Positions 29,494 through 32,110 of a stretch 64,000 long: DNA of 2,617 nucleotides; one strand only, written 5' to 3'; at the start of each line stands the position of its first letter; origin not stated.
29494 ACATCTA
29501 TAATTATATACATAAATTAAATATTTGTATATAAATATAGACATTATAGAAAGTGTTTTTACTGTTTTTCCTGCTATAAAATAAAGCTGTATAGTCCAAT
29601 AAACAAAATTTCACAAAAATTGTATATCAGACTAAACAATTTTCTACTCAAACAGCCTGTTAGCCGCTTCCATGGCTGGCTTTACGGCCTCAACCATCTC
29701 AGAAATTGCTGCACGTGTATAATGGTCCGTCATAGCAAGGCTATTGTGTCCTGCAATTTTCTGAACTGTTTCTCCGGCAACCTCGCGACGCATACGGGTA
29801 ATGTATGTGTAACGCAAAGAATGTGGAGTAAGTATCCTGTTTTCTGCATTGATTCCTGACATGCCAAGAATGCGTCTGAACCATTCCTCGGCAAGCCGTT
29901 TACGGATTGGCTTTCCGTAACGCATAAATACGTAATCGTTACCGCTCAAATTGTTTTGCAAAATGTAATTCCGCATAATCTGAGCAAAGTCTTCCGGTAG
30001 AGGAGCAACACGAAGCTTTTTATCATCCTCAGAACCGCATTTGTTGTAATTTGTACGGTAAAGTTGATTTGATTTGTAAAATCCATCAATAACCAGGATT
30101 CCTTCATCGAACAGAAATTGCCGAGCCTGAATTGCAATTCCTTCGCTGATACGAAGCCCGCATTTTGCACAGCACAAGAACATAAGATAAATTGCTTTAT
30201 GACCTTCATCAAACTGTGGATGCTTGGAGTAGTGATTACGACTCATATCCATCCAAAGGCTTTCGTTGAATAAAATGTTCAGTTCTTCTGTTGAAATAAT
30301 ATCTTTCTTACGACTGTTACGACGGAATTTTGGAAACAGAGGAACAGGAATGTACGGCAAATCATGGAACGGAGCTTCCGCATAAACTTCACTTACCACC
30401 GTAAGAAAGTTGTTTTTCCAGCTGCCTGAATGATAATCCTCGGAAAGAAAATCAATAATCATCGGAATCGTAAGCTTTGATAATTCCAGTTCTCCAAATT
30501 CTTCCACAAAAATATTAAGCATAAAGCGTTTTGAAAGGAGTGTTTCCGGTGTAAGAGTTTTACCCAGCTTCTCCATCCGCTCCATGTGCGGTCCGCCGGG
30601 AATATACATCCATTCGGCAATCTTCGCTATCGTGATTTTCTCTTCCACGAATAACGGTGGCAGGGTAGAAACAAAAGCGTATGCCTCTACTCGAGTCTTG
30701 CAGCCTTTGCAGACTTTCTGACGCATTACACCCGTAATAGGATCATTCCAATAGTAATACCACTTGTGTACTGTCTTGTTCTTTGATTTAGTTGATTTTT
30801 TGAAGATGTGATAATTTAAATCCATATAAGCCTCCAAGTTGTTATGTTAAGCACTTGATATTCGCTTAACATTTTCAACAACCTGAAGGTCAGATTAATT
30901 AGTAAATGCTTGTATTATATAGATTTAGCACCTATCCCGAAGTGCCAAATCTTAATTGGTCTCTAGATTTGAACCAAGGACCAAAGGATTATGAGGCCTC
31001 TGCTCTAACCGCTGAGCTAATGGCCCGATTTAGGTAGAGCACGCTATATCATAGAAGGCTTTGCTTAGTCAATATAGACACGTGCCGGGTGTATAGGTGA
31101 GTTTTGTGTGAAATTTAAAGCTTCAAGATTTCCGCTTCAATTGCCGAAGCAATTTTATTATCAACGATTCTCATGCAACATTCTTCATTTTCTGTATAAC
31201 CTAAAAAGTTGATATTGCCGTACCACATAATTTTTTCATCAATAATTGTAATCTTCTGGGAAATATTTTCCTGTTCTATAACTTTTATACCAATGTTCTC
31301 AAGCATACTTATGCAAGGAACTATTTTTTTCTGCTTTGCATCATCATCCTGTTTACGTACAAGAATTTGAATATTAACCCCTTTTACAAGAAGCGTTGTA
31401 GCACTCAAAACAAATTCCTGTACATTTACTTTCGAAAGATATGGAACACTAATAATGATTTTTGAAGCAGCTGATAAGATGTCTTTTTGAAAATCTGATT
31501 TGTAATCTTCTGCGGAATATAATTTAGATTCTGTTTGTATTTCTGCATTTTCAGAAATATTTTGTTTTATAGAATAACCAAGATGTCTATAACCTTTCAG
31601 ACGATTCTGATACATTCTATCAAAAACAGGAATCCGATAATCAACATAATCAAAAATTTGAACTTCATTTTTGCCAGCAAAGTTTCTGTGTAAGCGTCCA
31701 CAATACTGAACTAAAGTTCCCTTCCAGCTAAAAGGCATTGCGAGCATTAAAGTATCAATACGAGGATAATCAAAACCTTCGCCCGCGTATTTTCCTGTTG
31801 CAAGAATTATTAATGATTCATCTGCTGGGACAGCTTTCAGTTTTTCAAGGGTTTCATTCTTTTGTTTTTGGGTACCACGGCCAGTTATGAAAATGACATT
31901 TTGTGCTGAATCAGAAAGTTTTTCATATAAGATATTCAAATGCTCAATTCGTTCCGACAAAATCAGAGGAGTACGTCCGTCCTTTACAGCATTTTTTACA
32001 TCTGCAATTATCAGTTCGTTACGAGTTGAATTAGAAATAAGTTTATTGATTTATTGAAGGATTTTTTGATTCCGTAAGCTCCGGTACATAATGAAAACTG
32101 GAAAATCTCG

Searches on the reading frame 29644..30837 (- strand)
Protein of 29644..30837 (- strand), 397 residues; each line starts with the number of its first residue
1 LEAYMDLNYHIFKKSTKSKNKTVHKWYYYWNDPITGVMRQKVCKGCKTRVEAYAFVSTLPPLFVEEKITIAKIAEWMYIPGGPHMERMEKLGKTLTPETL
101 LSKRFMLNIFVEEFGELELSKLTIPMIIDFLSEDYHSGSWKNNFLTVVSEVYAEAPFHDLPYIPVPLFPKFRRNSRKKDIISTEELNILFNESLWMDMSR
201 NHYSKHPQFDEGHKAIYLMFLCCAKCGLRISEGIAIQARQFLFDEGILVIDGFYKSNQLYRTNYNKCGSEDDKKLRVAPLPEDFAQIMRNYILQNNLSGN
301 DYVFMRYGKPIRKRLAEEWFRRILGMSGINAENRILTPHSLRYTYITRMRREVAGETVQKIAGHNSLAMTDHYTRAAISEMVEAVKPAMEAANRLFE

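Call 6: search_protein_families(library=pfam, proteins=[window:29644-30837:-], max_evalue=0.01)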
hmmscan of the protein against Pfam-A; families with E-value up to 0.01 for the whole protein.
window:29644-30837:- (397 aa): 1 family
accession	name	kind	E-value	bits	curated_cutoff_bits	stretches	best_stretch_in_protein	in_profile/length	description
PF00589.27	Phage_integrase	-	2.3e-18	67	27.1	1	216-377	24-169/172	Phage integrase family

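Call 17: find_encoding_contigs(protein=window:29644-30825:-, flank=10000, max_places=10)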
Protein window:29644-30825:- (393 aa): 6 contigs read that carry it; 4 places shown.
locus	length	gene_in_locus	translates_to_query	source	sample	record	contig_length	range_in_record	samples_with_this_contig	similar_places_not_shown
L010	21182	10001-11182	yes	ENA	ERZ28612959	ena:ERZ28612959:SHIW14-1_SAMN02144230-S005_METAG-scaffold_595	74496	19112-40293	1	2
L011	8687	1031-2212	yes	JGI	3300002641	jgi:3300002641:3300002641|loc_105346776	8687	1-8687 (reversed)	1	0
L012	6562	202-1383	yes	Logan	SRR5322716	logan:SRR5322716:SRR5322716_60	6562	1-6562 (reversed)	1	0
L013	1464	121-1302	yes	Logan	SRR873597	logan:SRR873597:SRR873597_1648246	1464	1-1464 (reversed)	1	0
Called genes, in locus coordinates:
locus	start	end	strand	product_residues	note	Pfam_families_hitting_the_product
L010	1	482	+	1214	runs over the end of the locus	-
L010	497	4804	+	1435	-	PF13306:LRR_5, PF13855:LRR_8 (faint), PF13306:LRR_5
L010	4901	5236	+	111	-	PF13310:Virulence_RhuM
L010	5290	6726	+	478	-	PF01637:ATPase_2, PF13191:AAA_16 (weak), PF13173:AAA_14, PF13401:AAA_22 (weak)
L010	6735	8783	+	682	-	PF22548:AEP-TOTE, PF00176:SNF2-rel_dom (faint), PF00270:DEAD, PF04851:ResIII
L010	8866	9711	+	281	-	PF00271:Helicase_C (weak), PF13091:PLDc_2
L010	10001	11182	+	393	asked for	PF00589:Phage_integrase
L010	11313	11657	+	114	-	PF13560:HTH_31 (weak), PF12844:HTH_19 (faint), PF01381:HTH_3 (weak)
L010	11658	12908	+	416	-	PF13657:Couple_hipA (faint), PF07804:HipA_C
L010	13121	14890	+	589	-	PF20586:DUF6788 (weak), PF25199:nSTAND_NTPase5 (faint), PF13173:AAA_14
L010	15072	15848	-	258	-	PF00165:HTH_AraC, PF12833:HTH_18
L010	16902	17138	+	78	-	-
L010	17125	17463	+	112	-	PF02452:PemK_toxin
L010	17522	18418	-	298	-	-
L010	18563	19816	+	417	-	PF00999:Na_H_Exchanger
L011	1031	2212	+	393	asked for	PF00589:Phage_integrase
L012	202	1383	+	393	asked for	PF00589:Phage_integrase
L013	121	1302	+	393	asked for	PF00589:Phage_integrase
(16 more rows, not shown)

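Call 36: find_related_loci(query=window:29644-30825:-, collection=genome_contigs, flank=10000)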
Query window:29644-30825:- (393 aa) in genome_contigs; peptide patterns used: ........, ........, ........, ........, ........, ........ (x = any residue, [..] = any of these).
64 stretches matched a pattern; 16 encode a relative of the query (tblastn E <= 1e-3); 15 distinct loci.
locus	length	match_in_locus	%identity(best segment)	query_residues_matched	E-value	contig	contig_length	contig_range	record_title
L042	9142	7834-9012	98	1-393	0e+0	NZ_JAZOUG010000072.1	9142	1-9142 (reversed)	MAG: Treponema sp. isolate T1900045534_YK20190228.MAGScoT_cleanbin_000008 SGB_7753_k141_2788949, whole genome shotgun se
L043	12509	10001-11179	96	1-393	0e+0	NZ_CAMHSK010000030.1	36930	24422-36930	MAG: uncultured Treponema sp. isolate SRR11784291_bin.56_metaWRAP_v1.3_MAG ERZ12202683.889, whole genome shotgun sequenc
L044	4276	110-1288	76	1-393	0e+0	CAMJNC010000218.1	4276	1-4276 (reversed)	MAG: uncultured Treponema sp. isolate SRR12081295_bin.52_metaWRAP_v1.3_MAG genome assembly, contig: ERZ12289769.31518, w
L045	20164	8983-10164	76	1-393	0e+0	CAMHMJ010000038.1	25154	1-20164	MAG: uncultured Treponema sp. isolate SRR11784288_bin.26_metaWRAP_v1.3_MAG genome assembly, contig: ERZ12202745.511, who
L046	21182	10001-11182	75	1-393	0e+0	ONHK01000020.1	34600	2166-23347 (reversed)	uncultured Treponema sp. isolate RUG314 genome assembly, contig: scaffold_1108, whole genome shotgun sequence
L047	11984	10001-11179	73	1-393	0e+0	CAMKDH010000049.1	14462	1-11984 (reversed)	MAG: uncultured Treponema sp. isolate SRR12081296_bin.5_metaWRAP_v1.3_MAG genome assembly, contig: ERZ12289772.6344, who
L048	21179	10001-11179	74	1-393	0e+0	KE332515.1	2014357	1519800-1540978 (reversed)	Treponema socranskii subsp. paredis ATCC 35535 genomic scaffold aczHY-supercont1.1, whole genome shotgun sequence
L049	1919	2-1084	73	33-393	0e+0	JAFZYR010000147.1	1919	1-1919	MAG: Treponema sp. isolate RGIG8218 Water_buffalos_Rumen-5__c2425599, whole genome shotgun sequence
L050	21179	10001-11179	66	1-393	0e+0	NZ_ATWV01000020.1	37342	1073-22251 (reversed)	Treponema bryantii NK4A124 G626DRAFT_scaffold00020.20_C, whole genome shotgun sequence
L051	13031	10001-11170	65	3-392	0e+0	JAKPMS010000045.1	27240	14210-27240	MAG: Spirochaetota bacterium isolate JPAS_metabat.2 k141_223475, whole genome shotgun sequence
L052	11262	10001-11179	60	1-393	7e-171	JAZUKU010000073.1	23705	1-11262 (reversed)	MAG: Treponema sp. isolate T1900045248_TH20190018.MAGScoT_cleanbin_000031 SGB_5696_k141_2006, whole genome shotgun seque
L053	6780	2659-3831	61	3-393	3e-171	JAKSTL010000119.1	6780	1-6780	MAG: Treponema sp. isolate Horse_feces306 MAG306_119, whole genome shotgun sequence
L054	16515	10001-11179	73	1-393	0e+0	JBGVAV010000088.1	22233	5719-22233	MAG: Treponema sp. isolate ruminal_MAG_422 ruminal_MAG_422_contig_0088, whole genome shotgun sequence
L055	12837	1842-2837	44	1-393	5e-101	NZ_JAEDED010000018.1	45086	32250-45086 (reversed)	MAG: Treponema sp. isolate MAG049 NODE_597_length_45086_cov_141.852790, whole genome shotgun sequence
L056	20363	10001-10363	81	1-121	2e-61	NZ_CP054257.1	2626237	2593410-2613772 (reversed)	Treponema parvum strain ATCC 700773 chromosome, complete genome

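Call 42: find_homologous_proteins(query=window:29644-30825:-, max_evalue=1e-60)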
Query window:29644-30825:- (393 aa): 151 proteins with E <= 1e-60 among 1645 candidates; the best 120 are listed.
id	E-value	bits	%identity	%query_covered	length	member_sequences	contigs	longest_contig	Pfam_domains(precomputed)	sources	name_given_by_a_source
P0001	1.4e-263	892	98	100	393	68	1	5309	PF00589.28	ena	-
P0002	9.0e-235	797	86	100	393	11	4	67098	PF00589.28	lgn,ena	-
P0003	3.8e-227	772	88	100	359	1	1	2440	PF00589.28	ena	-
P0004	7.8e-211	718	77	100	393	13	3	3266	PF00589.28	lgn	-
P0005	1.5e-209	714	76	100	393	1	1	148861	PF00589.28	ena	-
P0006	1.6e-209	714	76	100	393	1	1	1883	PF00589.28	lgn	-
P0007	5.3e-209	712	76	100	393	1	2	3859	PF00589.28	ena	-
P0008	5.4e-209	712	76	100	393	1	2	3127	PF00589.28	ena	-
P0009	7.3e-209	712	76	100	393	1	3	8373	PF00589.28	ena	-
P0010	7.3e-209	712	76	100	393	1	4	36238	PF00589.28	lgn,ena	-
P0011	1.0e-208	711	76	100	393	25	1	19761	PF00589.28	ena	-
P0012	1.0e-208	711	76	100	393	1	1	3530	PF00589.28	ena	-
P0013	1.1e-208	711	76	100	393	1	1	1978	PF00589.28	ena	-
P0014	1.9e-208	710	76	100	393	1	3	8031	PF00589.28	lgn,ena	-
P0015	1.9e-208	710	76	100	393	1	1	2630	PF00589.28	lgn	-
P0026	5.0e-208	709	76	100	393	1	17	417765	PF00589.28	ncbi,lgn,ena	-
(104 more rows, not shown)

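Call 43: find_encoding_contigs(protein=P0002, flank=10000, max_places=6)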
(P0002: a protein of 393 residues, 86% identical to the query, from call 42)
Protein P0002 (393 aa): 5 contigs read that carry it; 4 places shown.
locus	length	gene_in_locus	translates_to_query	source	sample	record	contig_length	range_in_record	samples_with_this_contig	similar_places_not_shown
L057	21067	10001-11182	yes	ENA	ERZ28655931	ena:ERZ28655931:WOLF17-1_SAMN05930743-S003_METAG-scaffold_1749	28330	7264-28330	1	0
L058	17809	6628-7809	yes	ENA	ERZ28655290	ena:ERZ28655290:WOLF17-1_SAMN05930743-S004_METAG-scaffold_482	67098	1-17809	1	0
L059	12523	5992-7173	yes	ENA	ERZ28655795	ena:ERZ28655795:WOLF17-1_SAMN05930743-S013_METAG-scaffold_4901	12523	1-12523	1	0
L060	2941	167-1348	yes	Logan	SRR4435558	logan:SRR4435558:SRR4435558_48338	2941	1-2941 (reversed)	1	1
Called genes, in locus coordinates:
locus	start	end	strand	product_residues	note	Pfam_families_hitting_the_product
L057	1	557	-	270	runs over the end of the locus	PF00149:Metallophos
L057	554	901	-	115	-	-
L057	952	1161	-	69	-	-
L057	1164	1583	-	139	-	-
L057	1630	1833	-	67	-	-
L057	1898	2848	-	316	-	PF10686:YAcAr (weak)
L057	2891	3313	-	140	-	-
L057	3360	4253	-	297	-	PF10686:YAcAr (weak)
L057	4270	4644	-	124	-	-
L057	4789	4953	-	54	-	-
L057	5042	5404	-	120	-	-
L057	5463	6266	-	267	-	-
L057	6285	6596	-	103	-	-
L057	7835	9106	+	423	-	PF02463:SMC_N (faint), PF13304:AAA_21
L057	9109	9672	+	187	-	PF13707:RloB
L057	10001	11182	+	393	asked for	PF00589:Phage_integrase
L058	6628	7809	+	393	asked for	PF00589:Phage_integrase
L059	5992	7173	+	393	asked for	PF00589:Phage_integrase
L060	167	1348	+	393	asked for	PF00589:Phage_integrase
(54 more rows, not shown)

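Call 44: find_encoding_contigs(protein=P0026, flank=10000, max_places=10)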
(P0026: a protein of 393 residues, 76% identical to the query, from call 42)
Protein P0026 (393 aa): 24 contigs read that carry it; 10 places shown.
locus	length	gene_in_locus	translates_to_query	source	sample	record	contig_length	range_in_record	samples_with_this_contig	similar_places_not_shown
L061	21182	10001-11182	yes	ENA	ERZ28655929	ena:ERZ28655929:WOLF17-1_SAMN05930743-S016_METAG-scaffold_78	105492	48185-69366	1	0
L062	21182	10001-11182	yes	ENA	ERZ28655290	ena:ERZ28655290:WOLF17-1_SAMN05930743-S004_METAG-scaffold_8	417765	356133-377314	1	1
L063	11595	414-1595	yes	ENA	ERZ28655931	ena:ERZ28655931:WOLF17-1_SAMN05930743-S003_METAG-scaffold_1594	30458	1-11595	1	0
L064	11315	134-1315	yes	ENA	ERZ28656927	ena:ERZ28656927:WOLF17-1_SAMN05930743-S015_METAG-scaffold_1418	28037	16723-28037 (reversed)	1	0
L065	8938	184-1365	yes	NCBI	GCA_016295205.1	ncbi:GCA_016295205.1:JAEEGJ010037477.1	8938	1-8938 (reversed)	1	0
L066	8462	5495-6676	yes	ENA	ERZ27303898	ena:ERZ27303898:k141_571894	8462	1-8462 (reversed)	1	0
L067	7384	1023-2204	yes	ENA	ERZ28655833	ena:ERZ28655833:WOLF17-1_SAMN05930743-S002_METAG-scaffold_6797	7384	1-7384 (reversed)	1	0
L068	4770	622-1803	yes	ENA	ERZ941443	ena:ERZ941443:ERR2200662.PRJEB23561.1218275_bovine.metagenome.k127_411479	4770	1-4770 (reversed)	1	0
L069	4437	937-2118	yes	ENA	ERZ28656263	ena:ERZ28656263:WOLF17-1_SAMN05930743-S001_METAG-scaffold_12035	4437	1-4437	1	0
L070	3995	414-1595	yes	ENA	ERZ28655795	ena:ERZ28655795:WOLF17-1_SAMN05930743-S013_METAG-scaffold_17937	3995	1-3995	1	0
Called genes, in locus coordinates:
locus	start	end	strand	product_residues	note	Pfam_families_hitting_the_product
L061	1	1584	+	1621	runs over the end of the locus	PF19077:Big_13 (faint)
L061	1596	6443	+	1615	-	-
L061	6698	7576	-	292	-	-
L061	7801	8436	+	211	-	-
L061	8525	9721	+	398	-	PF01380:SIS, PF13580:SIS_2 (weak), PF01380:SIS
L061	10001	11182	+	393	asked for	PF00589:Phage_integrase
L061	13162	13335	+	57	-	-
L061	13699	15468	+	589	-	PF20586:DUF6788 (weak), PF13173:AAA_14, PF13401:AAA_22 (faint)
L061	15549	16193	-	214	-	PF01381:HTH_3 (faint), PF07022:Phage_CI_repr, PF12844:HTH_19 (weak)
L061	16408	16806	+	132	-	-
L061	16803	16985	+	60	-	-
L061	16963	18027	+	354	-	-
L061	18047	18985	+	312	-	PF02195:ParB_N (weak)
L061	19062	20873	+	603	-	-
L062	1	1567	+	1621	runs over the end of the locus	PF19077:Big_13 (faint)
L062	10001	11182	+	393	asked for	PF00589:Phage_integrase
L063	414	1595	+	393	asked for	PF00589:Phage_integrase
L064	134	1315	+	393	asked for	PF00589:Phage_integrase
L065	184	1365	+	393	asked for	PF00589:Phage_integrase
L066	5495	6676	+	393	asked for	PF00589:Phage_integrase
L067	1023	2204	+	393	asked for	PF00589:Phage_integrase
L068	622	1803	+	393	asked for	PF00589:Phage_integrase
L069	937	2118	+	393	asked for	PF00589:Phage_integrase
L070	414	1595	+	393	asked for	PF00589:Phage_integrase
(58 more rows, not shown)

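Call 88: search_protein_families(library=ncbifam, proteins=[window:29644-30825:-], max_evalue=0.001)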
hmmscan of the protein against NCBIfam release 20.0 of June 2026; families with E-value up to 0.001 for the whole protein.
window:29644-30825:- (393 aa): 7 families
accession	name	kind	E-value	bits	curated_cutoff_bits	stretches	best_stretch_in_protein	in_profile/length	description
NF040815.2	recomb_XerA_Arch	equivalog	1.8e-16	60.5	220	1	93-377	14-259/263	site-specific tyrosine recombinase/integron integrase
TIGR02224.1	recomb_XerC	equivalog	2e-11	43.8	335.15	1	221-381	139-286/295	tyrosine recombinase XerC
TIGR02225.1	recomb_XerD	equivalog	1e-08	34.8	329.6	1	222-381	136-283/290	site-specific tyrosine recombinase XerD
NF047926.1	integrase_GmtZ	equivalog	2.1e-08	32.6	600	1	332-389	428-487/784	gamma-mobile-trio integrase GmtZ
NF001399.0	PRK00283.1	subfamily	4e-07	29.6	279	1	269-380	175-291/300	tyrosine recombinase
NF003462.0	PRK05084.1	equivalog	6.1e-05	21.9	267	1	329-382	301-354/360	tyrosine recombinase XerS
NF011946.0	PRK15417.1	equivalog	0.00013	21.3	435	0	316-376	261-319/337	integron integrase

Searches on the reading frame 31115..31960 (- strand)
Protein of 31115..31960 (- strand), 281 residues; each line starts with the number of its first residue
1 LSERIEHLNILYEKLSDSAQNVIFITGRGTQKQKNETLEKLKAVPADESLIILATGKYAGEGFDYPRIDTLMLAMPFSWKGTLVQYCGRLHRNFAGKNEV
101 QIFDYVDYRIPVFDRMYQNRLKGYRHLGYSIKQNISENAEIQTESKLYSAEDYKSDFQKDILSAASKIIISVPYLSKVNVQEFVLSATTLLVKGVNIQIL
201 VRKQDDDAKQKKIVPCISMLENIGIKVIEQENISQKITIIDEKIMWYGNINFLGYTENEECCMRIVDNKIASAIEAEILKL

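Call 6: search_protein_families(library=pfam, proteins=[window:31115-31960:-], max_evalue=0.01)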
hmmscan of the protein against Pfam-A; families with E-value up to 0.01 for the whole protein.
window:31115-31960:- (281 aa): 2 families
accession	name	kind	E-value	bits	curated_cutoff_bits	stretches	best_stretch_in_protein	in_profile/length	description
PF13091.12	PLDc_2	-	6.9e-10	39.3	27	1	160-278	4-128/132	PLD-like domain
PF00271.37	Helicase_C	-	2.8e-07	31.2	23.5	1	4-93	24-109/110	Helicase conserved C-terminal domain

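Call 97: find_encoding_contigs(protein=window:31115-31960:-, flank=6000, max_places=10)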
Protein window:31115-31960:- (281 aa): 5 contigs read that carry it; 1 place shown.
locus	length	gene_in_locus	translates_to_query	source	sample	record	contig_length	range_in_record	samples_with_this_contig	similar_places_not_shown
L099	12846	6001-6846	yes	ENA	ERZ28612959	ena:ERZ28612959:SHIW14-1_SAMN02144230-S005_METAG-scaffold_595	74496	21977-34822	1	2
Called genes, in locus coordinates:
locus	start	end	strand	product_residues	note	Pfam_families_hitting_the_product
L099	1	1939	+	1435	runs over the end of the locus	PF13306:LRR_5, PF13855:LRR_8 (faint), PF13306:LRR_5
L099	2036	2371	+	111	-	PF13310:Virulence_RhuM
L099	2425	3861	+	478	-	PF01637:ATPase_2, PF13191:AAA_16 (weak), PF13173:AAA_14, PF13401:AAA_22 (weak)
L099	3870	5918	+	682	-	PF22548:AEP-TOTE, PF00176:SNF2-rel_dom (faint), PF00270:DEAD, PF04851:ResIII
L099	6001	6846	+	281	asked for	PF00271:Helicase_C (weak), PF13091:PLDc_2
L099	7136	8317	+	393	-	PF00589:Phage_integrase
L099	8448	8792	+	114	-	PF13560:HTH_31 (weak), PF12844:HTH_19 (faint), PF01381:HTH_3 (weak)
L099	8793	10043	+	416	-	PF13657:Couple_hipA (faint), PF07804:HipA_C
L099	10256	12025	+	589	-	PF20586:DUF6788 (weak), PF25199:nSTAND_NTPase5 (faint), PF13173:AAA_14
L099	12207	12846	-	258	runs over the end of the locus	PF00165:HTH_AraC, PF12833:HTH_18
